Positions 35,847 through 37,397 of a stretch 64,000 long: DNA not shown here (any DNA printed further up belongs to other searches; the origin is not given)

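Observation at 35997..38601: GC-rich five-gene operon: split two-HKD PLD-family enzyme with inserted helix-hairpin-helix module, plus a Cys4 poly-acidic DD[FW]-repeat protein and two small proteins (candidate nuclease toxin/immunity or defense module)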

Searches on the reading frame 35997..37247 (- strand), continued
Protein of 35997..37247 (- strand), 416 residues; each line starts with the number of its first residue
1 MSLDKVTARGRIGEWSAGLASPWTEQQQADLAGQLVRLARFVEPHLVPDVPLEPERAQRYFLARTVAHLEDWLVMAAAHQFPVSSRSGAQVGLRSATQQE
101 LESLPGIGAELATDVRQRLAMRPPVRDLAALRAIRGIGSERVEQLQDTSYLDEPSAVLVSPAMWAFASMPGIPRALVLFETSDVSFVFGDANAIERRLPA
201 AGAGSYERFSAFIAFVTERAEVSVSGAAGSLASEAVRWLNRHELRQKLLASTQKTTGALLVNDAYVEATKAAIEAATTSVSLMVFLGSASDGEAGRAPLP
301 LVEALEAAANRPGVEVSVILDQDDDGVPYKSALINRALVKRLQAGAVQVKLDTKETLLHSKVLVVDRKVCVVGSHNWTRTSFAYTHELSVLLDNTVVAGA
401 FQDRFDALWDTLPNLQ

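Call 26: search_solved_structures(query=A1, max_evalue=0.01, show_alignments=2)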
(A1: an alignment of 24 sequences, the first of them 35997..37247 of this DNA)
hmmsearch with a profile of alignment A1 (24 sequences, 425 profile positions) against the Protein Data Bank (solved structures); distinct sequences matched with E-value up to 0.01: 32.
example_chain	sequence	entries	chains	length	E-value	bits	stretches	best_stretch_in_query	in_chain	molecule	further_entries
7e0m_A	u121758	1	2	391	1.2e-17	67.3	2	313-421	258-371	Phospholipase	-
4ggj_A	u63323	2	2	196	2.4e-14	56.5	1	310-422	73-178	Mitochondrial cardiolipin hydrolase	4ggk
9lkx_K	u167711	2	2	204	1.1e-13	54.3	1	310-422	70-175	Mitochondrial cardiolipin hydrolase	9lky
9yi2_A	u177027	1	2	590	1.9e-10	43.7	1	96-157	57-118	Endonuclease/exonuclease/phosphatase family domain-containing protein 1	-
1byr_A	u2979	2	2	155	2e-10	43.6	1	279-420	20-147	PROTEIN (ENDONUCLEASE)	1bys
8dss_A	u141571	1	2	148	6e-10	42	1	83-156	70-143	ComE operon protein 1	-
30ie_B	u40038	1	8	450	1.3e-08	37.6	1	284-418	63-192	Virion nicking-joining enzyme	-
2duy_A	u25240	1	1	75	1.8e-08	37.1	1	95-156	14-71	Competence protein ComEA-related protein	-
8v05_A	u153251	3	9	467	2e-06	30.4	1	283-418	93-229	5'-3' exonuclease PLD3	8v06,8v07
8q1k_A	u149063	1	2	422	4.2e-06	29.3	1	283-418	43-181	5'-3' exonuclease PLD3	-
8s86_A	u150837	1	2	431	4.6e-06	29.2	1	283-418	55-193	5'-3' exonuclease PLD3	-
8q1x_A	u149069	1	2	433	4.7e-06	29.2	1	283-418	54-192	5'-3' exonuclease PLD3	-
9vbg_A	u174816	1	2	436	4.8e-06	29.2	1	283-418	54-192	5'-3' exonuclease PLD3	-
9vbj_A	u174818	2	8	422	5e-06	29.1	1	366-418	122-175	5'-3' exonuclease PLD4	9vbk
8v5t_A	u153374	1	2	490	7e-06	28.6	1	283-418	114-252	5'-3' exonuclease PLD3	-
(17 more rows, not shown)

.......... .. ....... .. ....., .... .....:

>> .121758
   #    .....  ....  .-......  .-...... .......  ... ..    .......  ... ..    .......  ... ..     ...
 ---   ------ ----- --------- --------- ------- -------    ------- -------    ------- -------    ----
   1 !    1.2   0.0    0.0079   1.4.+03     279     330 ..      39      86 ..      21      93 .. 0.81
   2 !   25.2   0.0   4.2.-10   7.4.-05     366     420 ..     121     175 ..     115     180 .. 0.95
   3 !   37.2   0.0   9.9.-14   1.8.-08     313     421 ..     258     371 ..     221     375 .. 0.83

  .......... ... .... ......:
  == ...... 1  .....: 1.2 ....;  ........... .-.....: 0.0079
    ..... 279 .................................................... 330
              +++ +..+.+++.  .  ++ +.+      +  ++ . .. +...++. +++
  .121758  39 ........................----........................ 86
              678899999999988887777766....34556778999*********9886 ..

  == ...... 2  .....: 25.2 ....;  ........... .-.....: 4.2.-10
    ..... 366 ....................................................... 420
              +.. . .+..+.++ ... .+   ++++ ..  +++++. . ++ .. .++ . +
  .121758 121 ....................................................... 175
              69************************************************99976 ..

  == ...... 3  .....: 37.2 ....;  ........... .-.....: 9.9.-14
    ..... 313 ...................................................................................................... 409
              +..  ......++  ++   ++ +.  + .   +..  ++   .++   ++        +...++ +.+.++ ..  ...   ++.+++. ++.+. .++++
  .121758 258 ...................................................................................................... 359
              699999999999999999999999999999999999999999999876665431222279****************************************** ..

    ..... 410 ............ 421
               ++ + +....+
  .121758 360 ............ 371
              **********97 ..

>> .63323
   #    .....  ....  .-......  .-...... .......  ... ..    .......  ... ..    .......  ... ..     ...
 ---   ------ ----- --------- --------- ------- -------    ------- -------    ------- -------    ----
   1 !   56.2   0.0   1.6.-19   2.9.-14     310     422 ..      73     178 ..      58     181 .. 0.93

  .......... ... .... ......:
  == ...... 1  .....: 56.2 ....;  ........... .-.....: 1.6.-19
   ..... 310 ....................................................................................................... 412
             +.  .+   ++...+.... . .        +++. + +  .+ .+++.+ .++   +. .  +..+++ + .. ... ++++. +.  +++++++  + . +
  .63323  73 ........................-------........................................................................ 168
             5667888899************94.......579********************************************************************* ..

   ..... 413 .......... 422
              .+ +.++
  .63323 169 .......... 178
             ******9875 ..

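Call 40: predict_structure(alignment_id=A1)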
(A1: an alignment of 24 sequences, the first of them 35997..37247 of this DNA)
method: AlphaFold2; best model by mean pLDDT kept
length: 416 residues; sequences in the alignment: 24
mean_pLDDT: 88.5   pTM: 0.69
mean pLDDT of the five models: 88.5, 87.9, 87.8, 86.4, 85.8
residues with pLDDT >= 90: 233; 70-90: 159; 50-70: 22; < 50: 2
segments of 3 or more residues with pLDDT < 50: none
pLDDT, mean of each block of 10 residues (from residue 1): 94 96 97 97 90 94 96 89 58 90 92 91 78 89 86 84 90 96 91 85 92 95 78 93 88 83 89 97 88 79 96 96 69 87 94 75 96 83 81 93 95 88
secondary structure, 60 per line:
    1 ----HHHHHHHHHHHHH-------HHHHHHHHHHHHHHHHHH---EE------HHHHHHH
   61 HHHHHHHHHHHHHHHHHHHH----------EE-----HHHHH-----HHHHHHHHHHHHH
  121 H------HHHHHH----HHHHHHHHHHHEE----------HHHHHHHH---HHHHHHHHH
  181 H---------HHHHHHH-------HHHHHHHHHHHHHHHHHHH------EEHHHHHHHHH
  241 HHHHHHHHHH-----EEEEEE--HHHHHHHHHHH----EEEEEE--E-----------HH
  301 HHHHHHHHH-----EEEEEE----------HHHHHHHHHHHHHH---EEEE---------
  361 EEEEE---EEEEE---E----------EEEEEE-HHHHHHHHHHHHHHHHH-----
elements in order: H5-17 H25-42 H54-80 H98-102 H108-121 H128-133 H138-148 H161-168 H172-181 H191-197 H205-223 H232-250 E256-261 H264-274 E279-284 H299-309 E315-320 H331-344 E348-351 E361-365 E369-373 E388-393 H395-411

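Call 43: fold_search(model_id=the predicted structure, library=pdb)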
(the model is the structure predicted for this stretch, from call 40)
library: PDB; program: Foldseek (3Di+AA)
matches with E <= 10: 973; with E <= 0.001: 120
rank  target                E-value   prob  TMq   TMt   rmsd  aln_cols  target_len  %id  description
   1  6ehi_A                3.4e-09  1.00  0.30  0.73   4.7       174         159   17  NucT from Helicobacter pylori (released 2018-01-17)
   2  1byr                  5.6e-09  1.00  0.31  0.79   3.6       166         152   21  CRYSTAL STRUCTURE OF A PHOSPHOLIPASE D FAMILY MEMBER, NUC FROM SALMONELLA TYPHIMURIUM (released 1999-10-19)
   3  6ehi_D                5.6e-09  1.00  0.30  0.74   4.7       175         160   16  NucT from Helicobacter pylori (released 2018-01-17)
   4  4urj_B                1.0e-08  1.00  0.30  0.68   4.5       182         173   14  Crystal structure of human BJ-TSA-9 (released 2014-10-01)
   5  6ehi_B                1.7e-08  1.00  0.30  0.73   4.5       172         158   17  NucT from Helicobacter pylori (released 2018-01-17)
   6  4urj_C                2.5e-08  1.00  0.30  0.69   4.2       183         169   13  Crystal structure of human BJ-TSA-9 (released 2014-10-01)
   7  4ggj                  2.8e-08  1.00  0.29  0.68   4.5       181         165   22  Crystal structure of Zucchini from mouse (mZuc / PLD6 / MitoPLD) (released 2012-10-10)
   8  4urj_A                3.5e-08  1.00  0.30  0.69   4.0       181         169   12  Crystal structure of human BJ-TSA-9 (released 2014-10-01)
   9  5bpi_D                3.9e-08  1.00  0.25  0.39  16.8       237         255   13  Structure of TrmBL2, an archaeal chromatin protein, shows a novel mode of DNA binding. (released 2015-09-02)
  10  4gel_A                4.4e-08  1.00  0.30  0.63   3.6       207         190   15  Crystal structure of Zucchini (released 2012-10-17)
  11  4ggk                  4.9e-08  1.00  0.26  0.61   4.4       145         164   28  Crystal structure of Zucchini from mouse (mZuc / PLD6 / MitoPLD) bound to tungstate (released 2012-10-10)
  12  8v07_C                4.9e-08  1.00  0.27  0.27   4.3       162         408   21  Crystal structure of mouse PLD3 co-crystallized with 5'Pi-ssDNA for 30 days (released 2024-03-13)
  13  4urj_D                4.9e-08  1.00  0.30  0.67   4.4       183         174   14  Crystal structure of human BJ-TSA-9 (released 2014-10-01)
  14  5bpi_C                5.2e-08  1.00  0.26  0.39  16.8       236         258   13  Structure of TrmBL2, an archaeal chromatin protein, shows a novel mode of DNA binding. (released 2015-09-02)
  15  7e0m_A                5.8e-08  1.00  0.30  0.32   6.0       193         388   19  Crystal structure of phospholipase D (released 2021-12-22)
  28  7e0m_B                2.4e-07  1.00  0.31  0.33   9.5       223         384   18  Crystal structure of phospholipase D (released 2021-12-22)
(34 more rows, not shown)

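Call 45: find_encoding_contigs(protein=P0027, flank=10000, max_places=2)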
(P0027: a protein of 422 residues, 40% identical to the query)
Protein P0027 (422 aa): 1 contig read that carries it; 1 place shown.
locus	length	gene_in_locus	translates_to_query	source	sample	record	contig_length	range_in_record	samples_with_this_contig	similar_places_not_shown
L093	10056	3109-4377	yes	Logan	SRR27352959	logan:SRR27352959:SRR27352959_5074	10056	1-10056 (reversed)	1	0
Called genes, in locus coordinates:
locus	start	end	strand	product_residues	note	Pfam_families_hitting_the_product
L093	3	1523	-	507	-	?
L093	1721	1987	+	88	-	-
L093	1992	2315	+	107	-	-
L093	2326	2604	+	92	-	-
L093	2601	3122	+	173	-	PF13091:PLDc_2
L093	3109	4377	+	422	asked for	PF13091:PLDc_2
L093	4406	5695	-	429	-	PF02737:3HCDH_N, PF03446:NAD_binding_2 (faint), PF00725:3HCDH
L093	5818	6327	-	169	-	-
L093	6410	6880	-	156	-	-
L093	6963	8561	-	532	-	PF01979:Amidohydro_1, PF07969:Amidohydro_3 (weak)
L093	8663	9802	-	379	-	PF12833:HTH_18, PF00165:HTH_AraC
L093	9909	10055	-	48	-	?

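Call 46: find_encoding_contigs(protein=P0015, flank=10000, max_places=3)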
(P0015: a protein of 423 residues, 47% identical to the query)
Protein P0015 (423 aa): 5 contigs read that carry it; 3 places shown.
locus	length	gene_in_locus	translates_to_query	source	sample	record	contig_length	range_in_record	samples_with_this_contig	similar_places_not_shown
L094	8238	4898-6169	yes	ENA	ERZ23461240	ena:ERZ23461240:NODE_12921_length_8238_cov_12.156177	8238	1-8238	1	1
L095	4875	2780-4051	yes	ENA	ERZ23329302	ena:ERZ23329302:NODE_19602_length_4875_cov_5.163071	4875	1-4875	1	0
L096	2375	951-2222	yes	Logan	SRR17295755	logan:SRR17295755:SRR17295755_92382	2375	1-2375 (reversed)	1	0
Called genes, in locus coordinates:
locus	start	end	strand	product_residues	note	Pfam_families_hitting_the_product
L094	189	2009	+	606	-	PF00999:Na_H_Exchanger, PF02254:TrkA_N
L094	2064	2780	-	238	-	-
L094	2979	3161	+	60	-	-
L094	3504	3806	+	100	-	-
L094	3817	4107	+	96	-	-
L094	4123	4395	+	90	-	-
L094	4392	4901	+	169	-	PF13091:PLDc_2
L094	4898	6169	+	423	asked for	PF00633:HHH (faint), PF12836:HHH_3 (weak), PF13091:PLDc_2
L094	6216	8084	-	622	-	-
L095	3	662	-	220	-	?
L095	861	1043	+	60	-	-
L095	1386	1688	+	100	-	-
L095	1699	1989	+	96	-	-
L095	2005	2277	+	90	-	-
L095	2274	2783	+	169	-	PF13091:PLDc_2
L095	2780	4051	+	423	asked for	PF00633:HHH (faint), PF12836:HHH_3 (weak), PF13091:PLDc_2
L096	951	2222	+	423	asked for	PF00633:HHH (faint), PF12836:HHH_3 (weak), PF13091:PLDc_2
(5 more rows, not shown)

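Call 67: search_dna_similar(query=window:35997-37247:-, collection=plasmids, mode=protein, max_evalue=0.00001, max_rows=15)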
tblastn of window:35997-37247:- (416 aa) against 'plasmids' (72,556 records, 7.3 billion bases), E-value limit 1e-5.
No match.

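Call 68: search_dna_similar(query=window:35997-37247:-, collection=phages, mode=protein, max_evalue=0.00001, max_rows=15)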
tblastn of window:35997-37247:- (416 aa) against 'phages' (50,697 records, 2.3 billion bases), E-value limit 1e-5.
No match.

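Call 69: find_related_loci(query=A1, collection=viral_contigs, flank=8000)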
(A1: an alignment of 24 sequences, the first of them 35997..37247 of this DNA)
Query A1 (416 aa) in viral_contigs; peptide patterns used: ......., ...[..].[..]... (x = any residue, [..] = any of these).
38 stretches matched a pattern, but none encodes a relative of the query by tblastn (E <= 1e-3).

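Call 100: search_protein_families(library=padloc, alignment_id=A9, max_evalue=1e-8)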
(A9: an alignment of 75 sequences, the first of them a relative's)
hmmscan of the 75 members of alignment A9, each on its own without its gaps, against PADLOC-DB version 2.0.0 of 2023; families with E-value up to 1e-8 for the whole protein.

A. member 1, L005:877-3024:+ (716 aa): 0 families

B. families by the number of members that match (of 75 scanned): 4 families
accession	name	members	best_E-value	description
PDLC03976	PD-Lambda-1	1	1e-114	-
PDLC03977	PD-Lambda-1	1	6.2e-112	-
PDLC02203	MzaA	1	8.9e-47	-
PDLC05041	PDC-S57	1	3.9e-16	-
